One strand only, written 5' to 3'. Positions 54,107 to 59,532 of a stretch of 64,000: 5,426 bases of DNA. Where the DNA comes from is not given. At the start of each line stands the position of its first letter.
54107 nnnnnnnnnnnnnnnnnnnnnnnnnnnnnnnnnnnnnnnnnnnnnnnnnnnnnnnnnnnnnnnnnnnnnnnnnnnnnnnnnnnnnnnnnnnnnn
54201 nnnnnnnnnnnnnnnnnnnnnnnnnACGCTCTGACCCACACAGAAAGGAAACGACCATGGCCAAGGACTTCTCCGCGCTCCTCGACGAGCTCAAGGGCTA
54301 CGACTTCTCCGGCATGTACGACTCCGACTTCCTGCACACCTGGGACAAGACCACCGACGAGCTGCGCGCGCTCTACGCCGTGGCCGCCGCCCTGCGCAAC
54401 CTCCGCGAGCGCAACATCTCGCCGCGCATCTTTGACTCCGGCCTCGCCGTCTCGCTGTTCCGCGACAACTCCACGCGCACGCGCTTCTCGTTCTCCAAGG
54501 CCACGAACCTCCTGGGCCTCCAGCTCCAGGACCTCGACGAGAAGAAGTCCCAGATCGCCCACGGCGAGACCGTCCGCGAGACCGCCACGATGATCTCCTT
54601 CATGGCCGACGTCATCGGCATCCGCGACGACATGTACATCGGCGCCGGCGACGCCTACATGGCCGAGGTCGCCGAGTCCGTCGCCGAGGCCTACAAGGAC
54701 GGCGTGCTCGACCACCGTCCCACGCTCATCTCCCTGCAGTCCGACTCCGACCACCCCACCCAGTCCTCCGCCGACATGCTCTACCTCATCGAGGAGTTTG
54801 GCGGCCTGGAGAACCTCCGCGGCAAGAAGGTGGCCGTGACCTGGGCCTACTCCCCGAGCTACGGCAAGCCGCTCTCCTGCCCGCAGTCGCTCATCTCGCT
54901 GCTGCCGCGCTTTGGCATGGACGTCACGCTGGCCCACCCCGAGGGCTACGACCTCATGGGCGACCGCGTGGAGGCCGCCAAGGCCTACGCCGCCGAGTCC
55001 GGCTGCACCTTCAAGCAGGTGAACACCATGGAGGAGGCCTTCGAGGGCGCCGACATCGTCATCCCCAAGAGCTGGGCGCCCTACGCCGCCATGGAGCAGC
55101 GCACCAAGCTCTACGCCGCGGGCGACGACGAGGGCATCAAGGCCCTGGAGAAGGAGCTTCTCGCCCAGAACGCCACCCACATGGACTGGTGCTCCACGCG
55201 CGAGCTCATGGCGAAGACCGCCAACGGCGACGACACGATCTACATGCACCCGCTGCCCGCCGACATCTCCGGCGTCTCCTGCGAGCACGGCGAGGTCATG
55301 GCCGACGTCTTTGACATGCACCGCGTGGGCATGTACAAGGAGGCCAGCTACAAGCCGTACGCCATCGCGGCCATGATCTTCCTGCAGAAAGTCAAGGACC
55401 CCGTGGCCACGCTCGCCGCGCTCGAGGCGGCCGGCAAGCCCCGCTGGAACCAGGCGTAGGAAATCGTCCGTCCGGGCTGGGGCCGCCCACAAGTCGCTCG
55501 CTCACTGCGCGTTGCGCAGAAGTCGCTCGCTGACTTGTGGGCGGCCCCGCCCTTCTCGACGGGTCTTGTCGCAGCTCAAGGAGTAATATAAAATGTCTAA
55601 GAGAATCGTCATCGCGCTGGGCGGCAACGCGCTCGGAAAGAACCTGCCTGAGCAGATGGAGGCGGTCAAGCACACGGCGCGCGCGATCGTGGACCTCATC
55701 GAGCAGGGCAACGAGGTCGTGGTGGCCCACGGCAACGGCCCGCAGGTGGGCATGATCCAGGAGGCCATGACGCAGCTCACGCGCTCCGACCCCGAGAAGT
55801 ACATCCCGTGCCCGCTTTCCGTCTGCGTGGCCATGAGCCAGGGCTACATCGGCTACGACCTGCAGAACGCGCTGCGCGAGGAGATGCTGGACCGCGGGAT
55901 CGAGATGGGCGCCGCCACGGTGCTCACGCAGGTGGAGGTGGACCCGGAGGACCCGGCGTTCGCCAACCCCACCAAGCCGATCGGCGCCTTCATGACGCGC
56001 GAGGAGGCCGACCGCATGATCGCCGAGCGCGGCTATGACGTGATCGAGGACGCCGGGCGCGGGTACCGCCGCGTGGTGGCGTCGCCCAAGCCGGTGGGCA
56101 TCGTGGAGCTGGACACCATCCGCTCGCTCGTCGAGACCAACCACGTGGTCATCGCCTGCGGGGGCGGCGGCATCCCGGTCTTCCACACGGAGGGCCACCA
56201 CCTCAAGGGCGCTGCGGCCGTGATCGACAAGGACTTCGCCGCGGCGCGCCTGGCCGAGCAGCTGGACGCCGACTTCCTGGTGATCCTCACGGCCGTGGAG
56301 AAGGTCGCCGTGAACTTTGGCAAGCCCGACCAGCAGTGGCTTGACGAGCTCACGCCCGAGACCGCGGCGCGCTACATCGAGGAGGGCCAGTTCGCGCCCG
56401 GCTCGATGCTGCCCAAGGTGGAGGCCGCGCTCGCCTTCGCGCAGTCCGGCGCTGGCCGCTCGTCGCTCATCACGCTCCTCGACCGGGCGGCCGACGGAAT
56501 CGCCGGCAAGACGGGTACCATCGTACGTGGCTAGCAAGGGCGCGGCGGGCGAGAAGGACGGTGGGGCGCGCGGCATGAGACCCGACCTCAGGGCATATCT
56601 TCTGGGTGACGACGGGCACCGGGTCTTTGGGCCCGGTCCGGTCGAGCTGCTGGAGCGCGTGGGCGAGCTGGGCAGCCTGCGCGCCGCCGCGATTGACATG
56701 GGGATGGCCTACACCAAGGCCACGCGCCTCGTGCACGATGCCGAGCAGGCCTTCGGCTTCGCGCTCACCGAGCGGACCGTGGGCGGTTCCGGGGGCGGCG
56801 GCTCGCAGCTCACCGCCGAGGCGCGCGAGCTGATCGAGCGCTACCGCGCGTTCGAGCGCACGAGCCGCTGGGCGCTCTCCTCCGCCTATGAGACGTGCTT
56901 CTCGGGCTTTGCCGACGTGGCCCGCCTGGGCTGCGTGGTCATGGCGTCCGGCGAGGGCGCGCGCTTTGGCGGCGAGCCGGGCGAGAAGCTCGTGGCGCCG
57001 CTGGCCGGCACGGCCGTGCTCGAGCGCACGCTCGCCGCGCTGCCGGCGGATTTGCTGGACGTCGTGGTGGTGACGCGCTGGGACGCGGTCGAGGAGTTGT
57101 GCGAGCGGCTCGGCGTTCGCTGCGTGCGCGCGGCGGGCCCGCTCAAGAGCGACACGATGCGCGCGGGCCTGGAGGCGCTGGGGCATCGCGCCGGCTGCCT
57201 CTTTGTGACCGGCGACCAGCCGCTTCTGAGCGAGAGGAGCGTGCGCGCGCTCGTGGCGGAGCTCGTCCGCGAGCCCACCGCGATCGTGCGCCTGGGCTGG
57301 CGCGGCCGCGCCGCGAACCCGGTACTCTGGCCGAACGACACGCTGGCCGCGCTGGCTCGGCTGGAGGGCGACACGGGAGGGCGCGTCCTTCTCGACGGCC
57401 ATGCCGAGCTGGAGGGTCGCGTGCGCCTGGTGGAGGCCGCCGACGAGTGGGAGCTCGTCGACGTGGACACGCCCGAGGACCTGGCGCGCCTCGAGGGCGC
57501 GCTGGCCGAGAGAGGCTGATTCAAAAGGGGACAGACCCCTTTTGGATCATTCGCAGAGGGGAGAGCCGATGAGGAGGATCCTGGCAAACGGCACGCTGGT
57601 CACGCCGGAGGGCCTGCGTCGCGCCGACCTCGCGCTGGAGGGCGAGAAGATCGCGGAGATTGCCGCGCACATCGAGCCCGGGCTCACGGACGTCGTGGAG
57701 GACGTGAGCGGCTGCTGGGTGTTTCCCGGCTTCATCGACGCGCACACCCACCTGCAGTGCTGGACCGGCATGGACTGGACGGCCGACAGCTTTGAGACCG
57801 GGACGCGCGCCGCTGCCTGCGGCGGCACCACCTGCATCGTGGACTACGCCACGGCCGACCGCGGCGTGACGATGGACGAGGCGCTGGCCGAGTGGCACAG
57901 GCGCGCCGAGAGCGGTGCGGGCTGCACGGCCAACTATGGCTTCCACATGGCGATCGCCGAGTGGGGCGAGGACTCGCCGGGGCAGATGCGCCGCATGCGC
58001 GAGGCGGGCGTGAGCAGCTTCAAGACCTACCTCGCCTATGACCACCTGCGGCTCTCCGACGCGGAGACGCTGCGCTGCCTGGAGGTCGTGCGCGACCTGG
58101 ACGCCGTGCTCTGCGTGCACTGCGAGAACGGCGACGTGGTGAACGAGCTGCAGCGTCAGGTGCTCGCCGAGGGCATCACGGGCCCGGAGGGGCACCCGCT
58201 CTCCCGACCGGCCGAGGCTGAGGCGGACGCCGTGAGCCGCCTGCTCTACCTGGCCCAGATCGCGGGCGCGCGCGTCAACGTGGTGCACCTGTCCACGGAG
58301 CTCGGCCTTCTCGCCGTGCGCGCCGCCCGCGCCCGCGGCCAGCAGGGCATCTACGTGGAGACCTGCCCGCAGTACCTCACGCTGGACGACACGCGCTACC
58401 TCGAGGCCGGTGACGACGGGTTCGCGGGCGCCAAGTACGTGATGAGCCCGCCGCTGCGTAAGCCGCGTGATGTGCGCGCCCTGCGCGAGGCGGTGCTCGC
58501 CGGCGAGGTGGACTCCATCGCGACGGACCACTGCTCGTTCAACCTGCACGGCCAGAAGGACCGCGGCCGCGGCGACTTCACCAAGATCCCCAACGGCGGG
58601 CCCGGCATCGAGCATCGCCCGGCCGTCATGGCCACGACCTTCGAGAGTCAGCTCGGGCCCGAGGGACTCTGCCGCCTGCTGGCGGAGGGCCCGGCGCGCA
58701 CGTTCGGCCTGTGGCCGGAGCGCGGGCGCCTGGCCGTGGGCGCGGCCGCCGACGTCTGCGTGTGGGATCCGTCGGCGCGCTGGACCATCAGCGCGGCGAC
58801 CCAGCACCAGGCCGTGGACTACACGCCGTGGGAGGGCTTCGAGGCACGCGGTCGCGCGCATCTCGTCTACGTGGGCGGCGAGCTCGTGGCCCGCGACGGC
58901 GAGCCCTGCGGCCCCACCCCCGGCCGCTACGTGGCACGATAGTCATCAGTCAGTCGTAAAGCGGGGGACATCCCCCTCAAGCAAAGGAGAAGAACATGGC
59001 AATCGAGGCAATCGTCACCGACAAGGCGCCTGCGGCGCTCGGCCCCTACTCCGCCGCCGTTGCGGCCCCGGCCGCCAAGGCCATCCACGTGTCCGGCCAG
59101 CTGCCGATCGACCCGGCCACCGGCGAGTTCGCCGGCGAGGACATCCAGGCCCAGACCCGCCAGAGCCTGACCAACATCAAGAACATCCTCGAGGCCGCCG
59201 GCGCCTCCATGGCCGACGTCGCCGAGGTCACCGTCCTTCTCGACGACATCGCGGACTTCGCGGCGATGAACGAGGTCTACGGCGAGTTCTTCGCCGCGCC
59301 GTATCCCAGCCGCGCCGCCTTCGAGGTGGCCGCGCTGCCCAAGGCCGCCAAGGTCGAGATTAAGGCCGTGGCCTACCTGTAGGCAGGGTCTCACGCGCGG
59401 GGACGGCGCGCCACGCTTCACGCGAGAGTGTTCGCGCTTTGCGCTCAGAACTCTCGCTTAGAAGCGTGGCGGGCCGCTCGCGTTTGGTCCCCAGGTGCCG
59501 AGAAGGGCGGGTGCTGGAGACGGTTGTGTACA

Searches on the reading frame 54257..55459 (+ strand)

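Call 13: search_protein_families(library=pfam, proteins=[window:54257-55459:+])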
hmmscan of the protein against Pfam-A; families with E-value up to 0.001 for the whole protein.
window:54257-55459:+ (400 aa): 2 families
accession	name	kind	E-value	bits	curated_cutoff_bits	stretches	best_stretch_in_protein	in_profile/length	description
PF02729.26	OTCace_N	-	6.2e-26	91.7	29.9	1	24-178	2-147/148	Aspartate/ornithine carbamoyltransferase, carbamoyl-P binding domain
PF00185.30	OTCace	-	1.1e-16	61.6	29.4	1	210-374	17-154/157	Aspartate/ornithine carbamoyltransferase, Asp/Orn binding domain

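Call 76: search_protein_families(library=ncbifam, proteins=[window:54257-55459:+], max_evalue=1e-10)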
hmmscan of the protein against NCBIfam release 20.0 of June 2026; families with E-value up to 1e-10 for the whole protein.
window:54257-55459:+ (400 aa): 14 families
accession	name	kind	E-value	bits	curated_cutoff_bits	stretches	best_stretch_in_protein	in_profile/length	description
TIGR03316.1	ygeW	equivalog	9.5e-212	702.9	500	1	7-396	3-391/391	knotted carbamoyltransferase YgeW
NF005538.0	PRK07200.1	equivalog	1.2e-202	673.2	453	1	3-397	2-395/396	knotted carbamoyltransferase YgeW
TIGR00658.1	orni_carb_tr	equivalog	1.3e-31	110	280.85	1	24-374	2-299/304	ornithine carbamoyltransferase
NF003384.0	PRK04523.1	equivalog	1.5e-30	106.4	288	1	24-336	5-297/336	N-acetylornithine carbamoyltransferase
NF001986.0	PRK00779.1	subfamily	1.6e-30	106.3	306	1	23-277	6-230/307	ornithine carbamoyltransferase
TIGR04384.1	putr_carbamoyl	exception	2e-25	89.6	500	1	24-374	1-303/330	putrescine carbamoyltransferase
TIGR00670.1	asp_carb_tr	equivalog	2.8e-23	82.5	236.95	1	27-276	5-222/304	aspartate carbamoyltransferase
NF002032.1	PRK00856.1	equivalog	3e-21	75.9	263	1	25-269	3-214/297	aspartate carbamoyltransferase catalytic subunit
NF003286.0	PRK04284.1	subfamily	1.8e-16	60.2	515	1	22-336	6-277/332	ornithine carbamoyltransferase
NF008853.0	PRK11891.1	equivalog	8.9e-16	57.5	560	1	33-337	99-360/430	aspartate carbamoyltransferase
NF011380.0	PRK14805.1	equivalog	2.1e-15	56.6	421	1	24-301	3-248/302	ornithine carbamoyltransferase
NF006046.0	PRK08192.1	equivalog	1.2e-13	51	512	1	33-268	17-231/339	aspartate carbamoyltransferase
NF009213.0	PRK12562.1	subfamily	1.3e-13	51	559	1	18-387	2-325/334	ornithine carbamoyltransferase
NF002470.0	PRK01713.1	equivalog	7e-13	48.7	545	1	64-276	49-237/334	ornithine carbamoyltransferase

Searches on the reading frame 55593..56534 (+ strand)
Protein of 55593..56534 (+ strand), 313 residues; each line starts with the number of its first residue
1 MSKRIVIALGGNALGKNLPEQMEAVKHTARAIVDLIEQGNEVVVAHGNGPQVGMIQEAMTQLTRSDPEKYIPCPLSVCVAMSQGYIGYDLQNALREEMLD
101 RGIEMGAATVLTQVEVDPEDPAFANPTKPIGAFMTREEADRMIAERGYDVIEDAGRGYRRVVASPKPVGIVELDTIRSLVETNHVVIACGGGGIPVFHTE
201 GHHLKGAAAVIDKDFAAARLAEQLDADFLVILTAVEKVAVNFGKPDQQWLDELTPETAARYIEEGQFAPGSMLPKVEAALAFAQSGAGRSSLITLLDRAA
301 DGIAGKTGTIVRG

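Call 13: search_protein_families(library=pfam, proteins=[window:55593-56534:+])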
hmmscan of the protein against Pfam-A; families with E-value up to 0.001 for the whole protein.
window:55593-56534:+ (313 aa): 1 family
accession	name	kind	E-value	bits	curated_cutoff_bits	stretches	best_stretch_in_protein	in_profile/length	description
PF00696.33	AA_kinase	-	6.9e-28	98.4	24.9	1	3-287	1-227/234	Amino acid kinase family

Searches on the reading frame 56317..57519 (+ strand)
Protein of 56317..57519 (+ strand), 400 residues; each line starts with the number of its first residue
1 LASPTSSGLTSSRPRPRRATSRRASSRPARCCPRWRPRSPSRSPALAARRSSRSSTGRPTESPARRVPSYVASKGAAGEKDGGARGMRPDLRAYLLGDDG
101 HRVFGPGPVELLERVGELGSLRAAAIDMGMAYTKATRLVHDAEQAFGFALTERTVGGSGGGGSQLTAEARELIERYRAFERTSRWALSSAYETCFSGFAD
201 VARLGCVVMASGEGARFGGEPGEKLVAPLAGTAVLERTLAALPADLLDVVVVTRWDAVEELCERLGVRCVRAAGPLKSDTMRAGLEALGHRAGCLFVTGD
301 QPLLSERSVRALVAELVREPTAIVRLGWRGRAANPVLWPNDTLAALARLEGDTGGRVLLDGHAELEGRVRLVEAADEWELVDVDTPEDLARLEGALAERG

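Call 13: search_protein_families(library=pfam, proteins=[window:56317-57519:+])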
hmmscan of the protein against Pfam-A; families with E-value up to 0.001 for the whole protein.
window:56317-57519:+ (400 aa): 4 families
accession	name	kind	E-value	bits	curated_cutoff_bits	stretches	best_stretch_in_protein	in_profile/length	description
PF12804.13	NTP_transf_3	-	3.4e-29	102.5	27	1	206-363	1-158/160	MobA-like NTP transferase domain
PF00126.33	HTH_1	-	3.2e-07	30.6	26.6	1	110-169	5-59/60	Bacterial regulatory helix-turn-helix protein, lysR family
PF01128.25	IspD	-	6e-06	26.6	27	1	206-322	3-123/221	2-C-methyl-D-erythritol 4-phosphate cytidylyltransferase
PF02348.25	CTP_transf_3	-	0.00076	19.8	22.6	0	224-320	16-118/217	Cytidylyltransferase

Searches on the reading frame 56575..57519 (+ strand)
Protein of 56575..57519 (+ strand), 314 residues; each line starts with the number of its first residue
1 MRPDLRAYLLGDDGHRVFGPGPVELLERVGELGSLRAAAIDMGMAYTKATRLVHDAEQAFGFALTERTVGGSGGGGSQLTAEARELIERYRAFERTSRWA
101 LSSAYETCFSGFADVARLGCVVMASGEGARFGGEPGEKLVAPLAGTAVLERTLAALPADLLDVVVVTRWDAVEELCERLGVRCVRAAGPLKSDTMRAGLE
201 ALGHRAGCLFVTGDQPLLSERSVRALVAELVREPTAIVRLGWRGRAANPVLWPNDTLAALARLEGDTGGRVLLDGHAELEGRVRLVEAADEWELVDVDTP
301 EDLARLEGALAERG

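Call 76: search_protein_families(library=ncbifam, proteins=[window:56575-57519:+], max_evalue=1e-10)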
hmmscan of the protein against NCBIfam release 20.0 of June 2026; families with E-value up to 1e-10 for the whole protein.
window:56575-57519:+ (314 aa): 4 families
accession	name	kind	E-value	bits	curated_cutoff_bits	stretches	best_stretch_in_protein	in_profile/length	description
TIGR03310.1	matur_MocA_YgfJ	equivalog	6.6e-30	104.5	186.45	1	119-304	1-186/188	molybdenum cofactor cytidylyltransferase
TIGR03202.1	pucB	equivalog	2.4e-18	66.5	235.05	1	121-302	4-191/192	xanthine dehydrogenase accessory protein PucB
TIGR00637.1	ModE_repress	subfamily_domain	5.4e-16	58.5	98.5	1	19-104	3-88/100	ModE molybdate transport repressor domain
NF045665.1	NTPtran_DVU1551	equivalog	3.9e-15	55.7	315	1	120-311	3-194/359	DVU_1551 family NTP transferase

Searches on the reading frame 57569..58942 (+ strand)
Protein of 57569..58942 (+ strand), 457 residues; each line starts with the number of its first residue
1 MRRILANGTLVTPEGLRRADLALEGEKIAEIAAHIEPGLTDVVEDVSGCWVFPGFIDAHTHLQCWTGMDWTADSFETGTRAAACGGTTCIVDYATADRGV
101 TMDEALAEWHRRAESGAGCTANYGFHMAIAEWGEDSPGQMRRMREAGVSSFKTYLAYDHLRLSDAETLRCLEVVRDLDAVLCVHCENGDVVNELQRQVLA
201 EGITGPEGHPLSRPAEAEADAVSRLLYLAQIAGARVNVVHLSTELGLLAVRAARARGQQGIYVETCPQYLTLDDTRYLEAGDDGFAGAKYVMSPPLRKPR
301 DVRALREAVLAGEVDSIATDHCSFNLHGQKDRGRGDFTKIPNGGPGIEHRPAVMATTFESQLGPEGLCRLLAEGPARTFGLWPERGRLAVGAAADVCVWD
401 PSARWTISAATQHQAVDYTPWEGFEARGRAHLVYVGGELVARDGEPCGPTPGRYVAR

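Call 13: search_protein_families(library=pfam, proteins=[window:57569-58942:+])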
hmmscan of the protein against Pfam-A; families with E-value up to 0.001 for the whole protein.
window:57569-58942:+ (457 aa): 2 families
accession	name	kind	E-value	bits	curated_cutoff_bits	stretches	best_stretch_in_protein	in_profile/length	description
PF01979.26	Amidohydro_1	-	9.3e-18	65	25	1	50-440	1-345/345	Amidohydrolase family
PF07969.17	Amidohydro_3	-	3.5e-12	47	29.7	2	368-440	413-471/472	Amidohydrolase family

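Call 76: search_protein_families(library=ncbifam, proteins=[window:57569-58942:+], max_evalue=1e-10)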
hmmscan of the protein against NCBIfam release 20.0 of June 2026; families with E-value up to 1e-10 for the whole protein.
window:57569-58942:+ (457 aa): 29 families (the best 25 are shown)
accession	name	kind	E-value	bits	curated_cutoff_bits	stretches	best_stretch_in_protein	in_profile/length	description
TIGR02033.1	D-hydantoinase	equivalog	1.6e-143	479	393.25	1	4-457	2-454/454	dihydropyrimidinase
NF009941.0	PRK13404.1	subfamily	3.8e-109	365.5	647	1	4-457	7-461/478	dihydropyrimidinase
TIGR03178.1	allantoinase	equivalog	3.4e-66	223.9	357.85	1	4-456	3-440/441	allantoinase AllB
NF004839.0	PRK06189.1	equivalog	3.2e-64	217.2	631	1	4-452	6-442/451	allantoinase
TIGR00857.1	pyrC_multi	subfamily_domain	6.9e-60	203.1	279.05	1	18-444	5-412/412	dihydroorotase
NF058539.1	ergo_uti2_ErtD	equivalog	1.1e-57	196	650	1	6-443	6-432/449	hydantoin-5-propionate amidohydrolase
NF058538.1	ergo_util_ErtD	equivalog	6.6e-56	190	600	1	6-445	5-433/446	hydantoin-5-propionate amidohydrolase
NF002668.0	PRK02382.1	equivalog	4.8e-50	170.5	452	1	17-427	12-398/436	dihydroorotase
NF006559.0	PRK09060.1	equivalog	5.5e-50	170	482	1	4-455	8-436/444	dihydroorotase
NF006836.0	PRK09357.1-1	equivalog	3.3e-46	157.9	538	1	11-445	9-428/432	dihydroorotase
NF006841.0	PRK09357.2-2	equivalog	9.8e-46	156.3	640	1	18-441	18-417/421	dihydroorotase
NF006688.0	PRK09236.1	equivalog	1e-44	153.1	535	1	4-444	5-429/444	dihydroorotase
NF005960.0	PRK08044.1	equivalog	1.5e-43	149.2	688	1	3-410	5-402/453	allantoinase AllB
NF005751.0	PRK07575.1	equivalog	3e-43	147.9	529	1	5-445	7-424/440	dihydroorotase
NF006845.0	PRK09357.2-6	equivalog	7.7e-42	143.4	728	1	4-443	4-427/428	dihydroorotase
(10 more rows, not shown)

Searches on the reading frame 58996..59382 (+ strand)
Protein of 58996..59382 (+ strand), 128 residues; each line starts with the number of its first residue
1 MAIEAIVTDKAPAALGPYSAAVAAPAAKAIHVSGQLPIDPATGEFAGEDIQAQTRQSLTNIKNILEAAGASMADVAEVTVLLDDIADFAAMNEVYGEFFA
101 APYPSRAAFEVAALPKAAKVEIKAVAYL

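Call 13: search_protein_families(library=pfam, proteins=[window:58996-59382:+])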
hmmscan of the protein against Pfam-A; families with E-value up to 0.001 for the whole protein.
window:58996-59382:+ (128 aa): 1 family
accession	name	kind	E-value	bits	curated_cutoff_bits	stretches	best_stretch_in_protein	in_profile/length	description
PF01042.26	Ribonuc_L-PSP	-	5e-39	133.5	27.3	1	9-127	2-120/121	Endoribonuclease L-PSP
